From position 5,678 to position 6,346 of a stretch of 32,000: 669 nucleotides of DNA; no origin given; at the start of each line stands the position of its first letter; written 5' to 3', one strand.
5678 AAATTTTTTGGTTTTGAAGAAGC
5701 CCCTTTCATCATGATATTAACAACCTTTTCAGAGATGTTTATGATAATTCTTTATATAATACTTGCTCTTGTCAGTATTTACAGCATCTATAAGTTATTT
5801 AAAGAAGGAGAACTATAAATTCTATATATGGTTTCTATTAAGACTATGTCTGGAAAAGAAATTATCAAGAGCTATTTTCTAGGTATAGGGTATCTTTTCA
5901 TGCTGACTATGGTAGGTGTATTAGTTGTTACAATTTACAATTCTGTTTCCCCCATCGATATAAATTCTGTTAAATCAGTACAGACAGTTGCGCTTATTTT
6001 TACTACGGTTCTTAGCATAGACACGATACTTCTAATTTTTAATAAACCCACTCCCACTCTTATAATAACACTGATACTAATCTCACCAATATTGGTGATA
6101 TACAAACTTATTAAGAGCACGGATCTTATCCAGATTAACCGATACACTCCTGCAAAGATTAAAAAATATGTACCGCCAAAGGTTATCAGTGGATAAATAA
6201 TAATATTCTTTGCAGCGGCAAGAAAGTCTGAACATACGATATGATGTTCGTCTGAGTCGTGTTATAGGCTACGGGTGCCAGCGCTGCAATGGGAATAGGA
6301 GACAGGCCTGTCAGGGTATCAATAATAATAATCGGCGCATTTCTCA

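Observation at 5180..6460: A 0.9-kb AT-rich cassette splits the inositol-lipid gene pair and is bracketed by a 194-bp duplication of the AIP-synthase 3' end with an att-like perfect core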

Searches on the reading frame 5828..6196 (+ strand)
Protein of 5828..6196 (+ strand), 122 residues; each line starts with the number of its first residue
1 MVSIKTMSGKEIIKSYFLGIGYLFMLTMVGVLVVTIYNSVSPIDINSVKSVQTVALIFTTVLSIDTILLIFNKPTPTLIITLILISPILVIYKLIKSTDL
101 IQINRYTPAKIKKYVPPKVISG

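Call 9: search_protein_families(library=pfam, proteins=[window:5828-6196:+], max_evalue=0.01)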
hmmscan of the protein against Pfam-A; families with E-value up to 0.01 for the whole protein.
window:5828-6196:+ (122 aa): 0 families

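Call 10: search_protein_families(library=ncbifam, proteins=[window:5828-6196:+], max_evalue=0.01)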
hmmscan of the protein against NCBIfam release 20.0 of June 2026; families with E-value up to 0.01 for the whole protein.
window:5828-6196:+ (122 aa): 0 families

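Call 12: find_encoding_contigs(protein=window:5828-6196:+, flank=6000, max_places=10)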
Protein window:5828-6196:+ (122 aa): 4 contigs read that carry it; 3 places shown.
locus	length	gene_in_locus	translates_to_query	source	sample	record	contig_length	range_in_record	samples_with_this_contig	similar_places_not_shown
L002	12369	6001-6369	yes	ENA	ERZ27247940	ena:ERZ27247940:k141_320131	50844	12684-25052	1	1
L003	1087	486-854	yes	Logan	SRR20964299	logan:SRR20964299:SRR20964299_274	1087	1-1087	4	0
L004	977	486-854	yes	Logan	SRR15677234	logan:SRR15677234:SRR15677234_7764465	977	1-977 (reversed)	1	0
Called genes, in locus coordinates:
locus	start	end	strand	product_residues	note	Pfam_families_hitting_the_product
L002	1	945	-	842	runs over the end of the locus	PF00690:Cation_ATPase_N, PF00122:E1-E2_ATPase, PF00702:Hydrolase, PF13246:Cation_ATPase, PF00689:Cation_ATPase_C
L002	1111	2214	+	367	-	PF21088:MS_channel_1st, PF00924:MS_channel_2nd, PF21082:MS_channel_3rd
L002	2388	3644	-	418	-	PF05201:GlutR_N, PF13241:NAD_binding_7 (faint), PF02826:2-Hacid_dh_C (weak), PF01488:Shikimate_DH, PF03446:NAD_binding_2 (weak), PF03807:F420_oxidored (weak), PF00745:GlutR_dimer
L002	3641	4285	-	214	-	PF13241:NAD_binding_7, PF14824:Sirohm_synth_M (weak)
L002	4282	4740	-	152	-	PF22451:NirdL-like_HTH, PF17805:AsnC_trans_reg2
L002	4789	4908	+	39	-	-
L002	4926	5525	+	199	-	PF01066:CDP-OH_P_transf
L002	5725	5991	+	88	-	-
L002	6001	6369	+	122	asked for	-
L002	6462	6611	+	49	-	-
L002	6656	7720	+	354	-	PF01658:Inos-1-P_synth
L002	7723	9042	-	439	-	PF01523:PmbA_TldD_1st, PF19290:PmbA_TldD_2nd, PF19289:PmbA_TldD_3rd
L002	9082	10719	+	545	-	PF04055:Radical_SAM, PF12836:HHH_3 (faint)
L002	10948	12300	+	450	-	PF18144:SMODS (weak), PF01909:NTP_transf_2, PF09249:tRNA_NucTransf2, PF21133:CAA_C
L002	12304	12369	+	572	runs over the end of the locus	PF00085:Thioredoxin (faint), PF13386:DsbD_2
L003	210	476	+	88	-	-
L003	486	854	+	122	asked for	-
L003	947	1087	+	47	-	?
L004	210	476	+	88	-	-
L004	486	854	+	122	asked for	-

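Call 20: find_homologous_proteins(query=window:5828-6196:+, max_evalue=0.01)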
Query window:5828-6196:+ (122 aa): 7 proteins with E <= 0.01 among 34 candidates.
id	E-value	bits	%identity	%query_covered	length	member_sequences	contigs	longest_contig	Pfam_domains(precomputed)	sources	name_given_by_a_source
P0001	4.8e-61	222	100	95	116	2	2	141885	-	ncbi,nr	ncbi:MAG: hypothetical protein O8C66_05330 [Candidatus Methanoperedens sp.]|nr:hypothetical protein 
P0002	3.6e-51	190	80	100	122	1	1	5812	-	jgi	jgi:hypothetical protein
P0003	8.7e-50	185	78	100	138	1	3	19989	-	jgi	jgi:hypothetical protein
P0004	2.2e-49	184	80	100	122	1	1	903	-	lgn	-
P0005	9.4e-47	176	76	100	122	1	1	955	-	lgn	-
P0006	6.6e-46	173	75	100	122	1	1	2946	-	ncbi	-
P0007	5.1e-33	132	59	95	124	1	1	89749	-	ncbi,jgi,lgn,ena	ncbi:MAG: hypothetical protein WC556_07950 [Candidatus Methanoperedens sp.]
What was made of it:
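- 5828..6196 (+): ORF122, a small membrane protein with about 3 hydrophobic spans. 7 clusters in the first search (call 20).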

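Call 21: find_encoding_contigs(protein=P0003, flank=6000, max_places=4)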
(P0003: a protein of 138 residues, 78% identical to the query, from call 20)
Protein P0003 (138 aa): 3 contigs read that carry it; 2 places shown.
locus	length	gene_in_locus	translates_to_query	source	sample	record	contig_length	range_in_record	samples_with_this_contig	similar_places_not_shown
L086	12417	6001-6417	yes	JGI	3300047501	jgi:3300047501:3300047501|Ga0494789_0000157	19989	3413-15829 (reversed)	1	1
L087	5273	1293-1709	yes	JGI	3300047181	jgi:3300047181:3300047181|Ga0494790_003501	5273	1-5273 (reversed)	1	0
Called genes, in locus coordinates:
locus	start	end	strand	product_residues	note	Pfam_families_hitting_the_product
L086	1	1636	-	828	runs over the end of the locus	PF12846:AAA_10 (weak)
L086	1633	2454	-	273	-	-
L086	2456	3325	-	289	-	-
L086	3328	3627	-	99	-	-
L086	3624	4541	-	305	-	-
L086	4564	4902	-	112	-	-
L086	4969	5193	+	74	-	PF04014:MazE_antitoxin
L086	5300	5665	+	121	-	-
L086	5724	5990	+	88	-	-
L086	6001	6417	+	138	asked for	-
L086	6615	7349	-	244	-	-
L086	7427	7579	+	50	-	PF04014:MazE_antitoxin (weak)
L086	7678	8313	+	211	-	-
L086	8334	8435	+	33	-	-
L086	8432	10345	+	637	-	PF00476:DNA_pol_A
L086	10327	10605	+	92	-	-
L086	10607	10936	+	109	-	-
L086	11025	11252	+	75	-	-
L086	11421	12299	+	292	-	-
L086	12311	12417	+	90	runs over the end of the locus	-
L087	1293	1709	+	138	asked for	-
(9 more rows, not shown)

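Call 22: find_encoding_contigs(protein=P0007, flank=6000, max_places=4)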
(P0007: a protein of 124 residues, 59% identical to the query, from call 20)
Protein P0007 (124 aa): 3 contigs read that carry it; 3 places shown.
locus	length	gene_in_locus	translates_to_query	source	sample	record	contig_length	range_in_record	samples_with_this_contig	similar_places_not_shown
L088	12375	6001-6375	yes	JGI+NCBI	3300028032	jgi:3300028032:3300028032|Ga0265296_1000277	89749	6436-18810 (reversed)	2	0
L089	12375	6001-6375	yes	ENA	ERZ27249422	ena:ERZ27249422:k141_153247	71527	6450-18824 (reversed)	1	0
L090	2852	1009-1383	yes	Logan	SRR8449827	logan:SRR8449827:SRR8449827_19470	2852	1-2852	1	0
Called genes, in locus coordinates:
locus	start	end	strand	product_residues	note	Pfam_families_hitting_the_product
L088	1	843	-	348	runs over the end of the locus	PF00589:Phage_integrase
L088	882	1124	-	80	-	-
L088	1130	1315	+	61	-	-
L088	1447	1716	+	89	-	-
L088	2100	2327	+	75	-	-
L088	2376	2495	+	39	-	-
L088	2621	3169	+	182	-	-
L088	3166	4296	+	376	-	PF23343:REP_ORF2-G2P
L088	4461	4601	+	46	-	-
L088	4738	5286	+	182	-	-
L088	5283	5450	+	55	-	-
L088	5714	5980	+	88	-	-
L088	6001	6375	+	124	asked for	-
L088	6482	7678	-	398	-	PF00589:Phage_integrase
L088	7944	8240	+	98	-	PF01909:NTP_transf_2, PF18765:Polbeta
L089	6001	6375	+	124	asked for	-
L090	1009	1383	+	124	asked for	-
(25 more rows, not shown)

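Call 23: find_encoding_contigs(protein=P0002, flank=6000, max_places=4)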
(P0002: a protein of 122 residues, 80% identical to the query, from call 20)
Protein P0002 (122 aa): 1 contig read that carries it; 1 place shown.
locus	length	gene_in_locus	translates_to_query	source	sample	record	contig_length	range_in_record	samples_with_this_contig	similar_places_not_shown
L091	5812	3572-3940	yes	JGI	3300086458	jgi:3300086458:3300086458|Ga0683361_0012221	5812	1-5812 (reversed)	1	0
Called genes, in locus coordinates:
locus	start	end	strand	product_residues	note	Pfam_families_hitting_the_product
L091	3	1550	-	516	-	?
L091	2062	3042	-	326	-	-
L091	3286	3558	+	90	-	-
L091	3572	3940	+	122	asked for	-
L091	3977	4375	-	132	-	-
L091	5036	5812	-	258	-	?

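Call 29: find_related_loci(query=window:5828-6196:+, collection=viral_contigs, flank=10000)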
Query window:5828-6196:+ (122 aa) in viral_contigs; peptide patterns used: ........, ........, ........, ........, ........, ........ (x = any residue, [..] = any of these).
24 stretches matched a pattern, but none encodes a relative of the query by tblastn (E <= 1e-3).
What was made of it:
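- Tried and rejected: The IMG/VR scan with ORF122 found nothing (call 29).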

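Call 42: find_encoding_contigs(protein=P0006, flank=6000, max_places=4)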
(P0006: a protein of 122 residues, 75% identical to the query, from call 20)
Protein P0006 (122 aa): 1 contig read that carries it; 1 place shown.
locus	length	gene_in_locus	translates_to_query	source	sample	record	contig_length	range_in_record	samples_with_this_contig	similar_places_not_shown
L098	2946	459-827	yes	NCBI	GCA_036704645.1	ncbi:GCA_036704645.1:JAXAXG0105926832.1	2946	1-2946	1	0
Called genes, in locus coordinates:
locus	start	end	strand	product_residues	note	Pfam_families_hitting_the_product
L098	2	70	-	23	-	?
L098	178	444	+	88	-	-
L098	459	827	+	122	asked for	-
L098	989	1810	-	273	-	-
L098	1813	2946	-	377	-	?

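Call 43: find_encoding_contigs(protein=P0004, flank=6000, max_places=4)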
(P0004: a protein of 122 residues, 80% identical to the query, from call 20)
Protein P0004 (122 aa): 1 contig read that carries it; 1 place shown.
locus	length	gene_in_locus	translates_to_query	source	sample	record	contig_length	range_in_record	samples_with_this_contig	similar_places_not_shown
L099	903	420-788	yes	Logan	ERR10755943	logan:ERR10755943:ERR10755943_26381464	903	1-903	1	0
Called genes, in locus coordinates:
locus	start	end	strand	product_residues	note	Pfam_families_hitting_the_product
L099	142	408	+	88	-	-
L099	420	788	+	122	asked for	-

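Call 49: find_encoding_contigs(protein=P0007, flank=10000, max_places=1)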
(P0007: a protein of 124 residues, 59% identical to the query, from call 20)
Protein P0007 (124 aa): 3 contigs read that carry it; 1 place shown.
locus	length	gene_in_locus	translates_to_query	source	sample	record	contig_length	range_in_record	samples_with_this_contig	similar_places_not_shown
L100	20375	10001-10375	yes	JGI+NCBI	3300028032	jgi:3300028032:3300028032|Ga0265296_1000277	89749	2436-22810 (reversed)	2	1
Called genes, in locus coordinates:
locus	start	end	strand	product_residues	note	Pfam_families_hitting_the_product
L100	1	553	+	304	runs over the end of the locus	PF13187:Fer4_9 (faint), PF12797:Fer4_2 (faint), PF13484:Fer4_16 (faint), PF25160:LdpA_Fe-S-bd (faint), PF12838:Fer4_7, PF13237:Fer4_10 (weak), PF13247:Fer4_11, PF12837:Fer4_6 (weak), +1 more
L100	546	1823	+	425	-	PF03916:NrfD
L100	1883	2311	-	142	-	PF01597:GCV_H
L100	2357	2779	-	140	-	PF01597:GCV_H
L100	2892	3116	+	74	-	-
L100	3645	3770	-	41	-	-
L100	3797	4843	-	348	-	PF00589:Phage_integrase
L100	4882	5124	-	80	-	-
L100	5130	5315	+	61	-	-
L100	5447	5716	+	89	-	-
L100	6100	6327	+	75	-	-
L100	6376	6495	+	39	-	-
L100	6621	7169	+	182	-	-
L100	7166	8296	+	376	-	PF23343:REP_ORF2-G2P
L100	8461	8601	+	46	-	-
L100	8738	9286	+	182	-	-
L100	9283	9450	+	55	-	-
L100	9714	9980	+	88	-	-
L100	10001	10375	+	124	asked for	-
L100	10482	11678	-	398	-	PF00589:Phage_integrase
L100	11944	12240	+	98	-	PF01909:NTP_transf_2, PF18765:Polbeta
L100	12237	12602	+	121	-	PF01934:HepT-like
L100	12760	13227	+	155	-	-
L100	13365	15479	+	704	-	PF00684:DnaJ_CXXCXGXG (faint), PF00575:S1 (weak), PF01336:tRNA_anti-codon, PF01368:DHH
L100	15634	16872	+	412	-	PF01266:DAO (faint), PF01593:Amino_oxidase, PF07992:Pyr_redox_2 (faint), PF13450:NAD_binding_8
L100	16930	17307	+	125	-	PF00226:DnaJ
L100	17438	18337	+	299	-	PF00005:ABC_tran, PF13175:AAA_15 (faint), PF13304:AAA_21, PF27102:NodI_C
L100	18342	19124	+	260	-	PF01061:ABC2_membrane, PF12698:ABC2_membrane_3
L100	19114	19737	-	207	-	PF01128:IspD, PF02348:CTP_transf_3, PF12804:NTP_transf_3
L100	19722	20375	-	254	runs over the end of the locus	PF02654:CobS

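Call 54: search_protein_families(library=phrogs, proteins=[window:5828-6196:+, L086:1633-2454:-, L086:2456-3325:-, L086:3624-4541:-, L086:5300-5665:+, L086:6615-7349:-, L086:7678-8313:+, L086:8432-10345:+, L086:11421-12299:+], max_evalue=0.001)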
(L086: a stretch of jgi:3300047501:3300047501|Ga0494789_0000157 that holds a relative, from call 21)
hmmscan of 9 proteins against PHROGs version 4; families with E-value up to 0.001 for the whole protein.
window:5828-6196:+ (122 aa): 0 families

L086:1633-2454:- (273 aa): 0 families

L086:2456-3325:- (289 aa): 0 families

L086:3624-4541:- (305 aa): 0 families

L086:5300-5665:+ (121 aa): 0 families

L086:6615-7349:- (244 aa): 0 families

L086:7678-8313:+ (211 aa): 0 families

L086:8432-10345:+ (637 aa): 5 families
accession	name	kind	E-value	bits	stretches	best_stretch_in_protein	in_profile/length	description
phrog_17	-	DNA, RNA and nucleotide metabolism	2.8e-51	175.7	1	77-594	752-1286/1445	DNA polymerase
phrog_2573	-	DNA, RNA and nucleotide metabolism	1.9e-17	64.4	1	326-577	13-295/336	DNA polymerase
phrog_10285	-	DNA, RNA and nucleotide metabolism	1.1e-14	55.3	1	471-544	246-317/321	DNA polymerase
phrog_7766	-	DNA, RNA and nucleotide metabolism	5.2e-07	30.3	1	472-540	111-178/186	DNA polymerase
phrog_5995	-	DNA, RNA and nucleotide metabolism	3.9e-05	24.3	1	395-525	3-146/236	DNA polymerase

L086:11421-12299:+ (292 aa): 0 families

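Call 55: search_protein_families(library=padloc, proteins=[window:5828-6196:+], max_evalue=0.01)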
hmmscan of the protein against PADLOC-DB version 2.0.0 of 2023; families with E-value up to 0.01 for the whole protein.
window:5828-6196:+ (122 aa): 0 families

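Call 68: search_protein_families(library=pfam, proteins=[L091:3-1550:-, L091:2062-3042:-, L091:3977-4375:-, L091:5036-5812:-, L098:989-1810:-, L098:1813-2946:-, L086:1-1636:-, L100:10482-11678:-, L100:3797-4843:-, L100:7166-8296:+], max_evalue=0.001)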
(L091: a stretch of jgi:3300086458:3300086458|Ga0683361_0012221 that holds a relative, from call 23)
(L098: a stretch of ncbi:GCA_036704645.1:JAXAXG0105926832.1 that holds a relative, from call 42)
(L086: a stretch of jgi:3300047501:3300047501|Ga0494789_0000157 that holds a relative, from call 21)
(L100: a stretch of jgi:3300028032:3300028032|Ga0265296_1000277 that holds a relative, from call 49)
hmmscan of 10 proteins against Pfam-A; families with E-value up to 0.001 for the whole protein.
L091:3-1550:- (516 aa): 22 families
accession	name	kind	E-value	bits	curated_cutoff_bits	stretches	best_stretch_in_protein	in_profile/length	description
PF00515.34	TPR_1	-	3.6e-32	109.3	27.8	3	481-513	2-34/34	Tetratricopeptide repeat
PF07719.23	TPR_2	-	6.9e-27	91.7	27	3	481-513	2-34/34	Tetratricopeptide repeat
PF13181.12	TPR_8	-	2.3e-25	87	25.7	3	481-513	2-34/34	Tetratricopeptide repeat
PF13414.12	TPR_11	-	3.7e-25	87.8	26.8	3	459-494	7-42/42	TPR repeat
PF13431.12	TPR_17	-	5.9e-20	70.3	24.4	2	468-501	1-34/34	Tetratricopeptide repeat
PF13432.12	TPR_16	-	2.6e-13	50.6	32.7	2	418-478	3-63/65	Tetratricopeptide repeat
PF13428.12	TPR_14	-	3.3e-13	49.3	23.5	1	481-516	2-37/44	Tetratricopeptide repeat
PF13176.12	TPR_7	-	1.6e-12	46.9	27.9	1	482-514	1-33/36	Tetratricopeptide repeat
PF14559.12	TPR_19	-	3.8e-11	43.6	25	1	469-515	14-60/68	Tetratricopeptide repeat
PF13424.12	TPR_12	-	1e-10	42.1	30.1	1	447-509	4-74/77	Tetratricopeptide repeat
PF13371.12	TPR_9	-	2.8e-10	40.5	35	2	462-516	11-65/73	Tetratricopeptide repeat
PF12895.13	ANAPC3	-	4.2e-09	37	27.2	1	426-505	3-81/82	Anaphase-promoting complex, cyclosome, subunit 3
PF01239.28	PPTA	-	1.8e-08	34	29.5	0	462-491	1-30/32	Protein prenyltransferase alpha subunit repeat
PF13174.12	TPR_6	-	7e-07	29.9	26.3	0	481-512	1-32/33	Tetratricopeptide repeat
PF13374.12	TPR_10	-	5.2e-06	26.8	27.5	0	485-509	7-31/42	Tetratricopeptide repeat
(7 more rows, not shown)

L091:2062-3042:- (326 aa): 1 family
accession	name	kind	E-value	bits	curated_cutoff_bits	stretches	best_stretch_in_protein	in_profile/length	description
PF24998.1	DUF7778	-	0.00032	21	25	0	60-116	24-83/125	Domain of unknown function (DUF7778)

L091:3977-4375:- (132 aa): 0 families

L091:5036-5812:- (258 aa): 12 families
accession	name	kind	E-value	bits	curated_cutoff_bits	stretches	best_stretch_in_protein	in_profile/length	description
PF10282.15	Lactonase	-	2.4e-15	57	21.7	2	8-82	244-323/344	Lactonase, 7-bladed beta-propeller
PF21783.3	YNCE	-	8.3e-15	55.4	27.1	3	126-192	51-117/339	YNCE-like beta-propeller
PF25174.1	Beta-prop_THOC3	-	1.8e-14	53.8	305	2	13-113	52-152/272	THOC3 beta-propeller domain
PF01731.26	Arylesterase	-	1.2e-07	32.3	21.3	0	10-39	56-85/86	Arylesterase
PF08450.18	SGL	-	1.2e-07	32.1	26.3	0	10-109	136-243/246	SMP-30/Gluconolactonase/LRE-like region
PF24684.1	Vgb_lyase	-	1.4e-07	31.1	50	1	8-111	181-283/290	Virginiamycin B lyase family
PF01436.27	NHL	-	4.2e-07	30.1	20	0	51-68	3-19/28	NHL repeat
PF22494.2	choice_anch_I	-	1.5e-06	27.8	32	0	2-59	182-239/489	Choice-of-anchor I domain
PF13415.12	Kelch_3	-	2.4e-06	28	22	0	26-52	14-37/48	Galactose oxidase, central domain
PF23414.1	Beta-prop_EML_2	-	4.6e-06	26.6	90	0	54-158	3-95/266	Echinoderm microtubule-associated protein second beta-propeller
PF16819.11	DUF5074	-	4.6e-06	26.4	27.2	0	13-143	104-223/353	Domain of unknown function (DUF5074)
PF02239.22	Cytochrom_D1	-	1.8e-05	24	25.5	0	122-221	12-111/368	Cytochrome D1 heme domain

L098:989-1810:- (273 aa): 0 families

L098:1813-2946:- (377 aa): 0 families

L086:1-1636:- (545 aa): 4 families
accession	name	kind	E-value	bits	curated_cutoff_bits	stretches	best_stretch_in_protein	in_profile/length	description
PF12846.13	AAA_10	-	3.4e-11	43.2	27.5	1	267-393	19-138/362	AAA-like domain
PF01935.23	DUF87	-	0.00018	22.1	23.2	1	258-294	12-48/220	Helicase HerA, central domain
PF01580.24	FtsK_SpoIIIE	-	0.00089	19.2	24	0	237-289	9-61/221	FtsK/SpoIIIE family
PF00270.35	DEAD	-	0.00099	19.3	26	0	267-306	12-53/167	DEAD/DEAH box helicase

L100:10482-11678:- (398 aa): 1 family
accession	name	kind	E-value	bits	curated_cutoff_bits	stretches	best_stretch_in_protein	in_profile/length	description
PF00589.27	Phage_integrase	-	1e-17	64.9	27.1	1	127-299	6-158/172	Phage integrase family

L100:3797-4843:- (348 aa): 1 family
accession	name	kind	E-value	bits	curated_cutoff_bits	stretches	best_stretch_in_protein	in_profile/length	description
PF00589.27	Phage_integrase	-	8.5e-11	42.4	27.1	1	153-336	4-169/172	Phage integrase family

L100:7166-8296:+ (376 aa): 1 family
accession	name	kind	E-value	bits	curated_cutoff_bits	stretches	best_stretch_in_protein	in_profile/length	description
PF23343.2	REP_ORF2-G2P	-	1.7e-07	31.8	27.8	1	159-291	4-98/99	Replication-associated protein ORF2/G2P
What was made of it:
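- On Site-specifically integrated mobile element (attL/attR scar): Homologous modules do sit next to integrase genes in L100 (calls 22, 49, 68).
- In L086 it lies in a contig with a family A DNA polymerase, a HerA/FtsK-like ATPase and MazE-like genes (calls 21, 22, 49, 54, 68).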

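Call 74: search_protein_representatives(alignment_id=A3)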
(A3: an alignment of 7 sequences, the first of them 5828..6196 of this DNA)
Query: 7 sequences, 122 profile positions. Proteins with E-value up to 0.001 (for the whole library): 27; up to 1e-10: 13; up to 1e-30: 1. The best 27 are listed.
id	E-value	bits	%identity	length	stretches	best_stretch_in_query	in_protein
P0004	3.2e-62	224.5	-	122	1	1-122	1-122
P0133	1.1e-28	116.2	-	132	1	6-120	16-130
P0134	1.6e-23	99.6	-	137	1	5-116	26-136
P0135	1.2e-20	90.2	-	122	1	4-112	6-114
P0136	1.6e-18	83.5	-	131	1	13-117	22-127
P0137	2.2e-18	83.0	-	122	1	17-118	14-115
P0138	2.7e-17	79.5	-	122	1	13-117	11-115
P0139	1.3e-15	74.0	-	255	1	1-97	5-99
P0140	1.7e-15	73.6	-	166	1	2-91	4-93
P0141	3.4e-14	69.5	-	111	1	13-101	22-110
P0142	1.8e-13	67.1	-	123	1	9-113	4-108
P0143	4.3e-12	62.7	-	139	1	2-118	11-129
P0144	1.4e-11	61.0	-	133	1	12-112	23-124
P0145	1.5e-10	57.7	-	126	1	7-118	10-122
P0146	1.4e-09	54.5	-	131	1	12-115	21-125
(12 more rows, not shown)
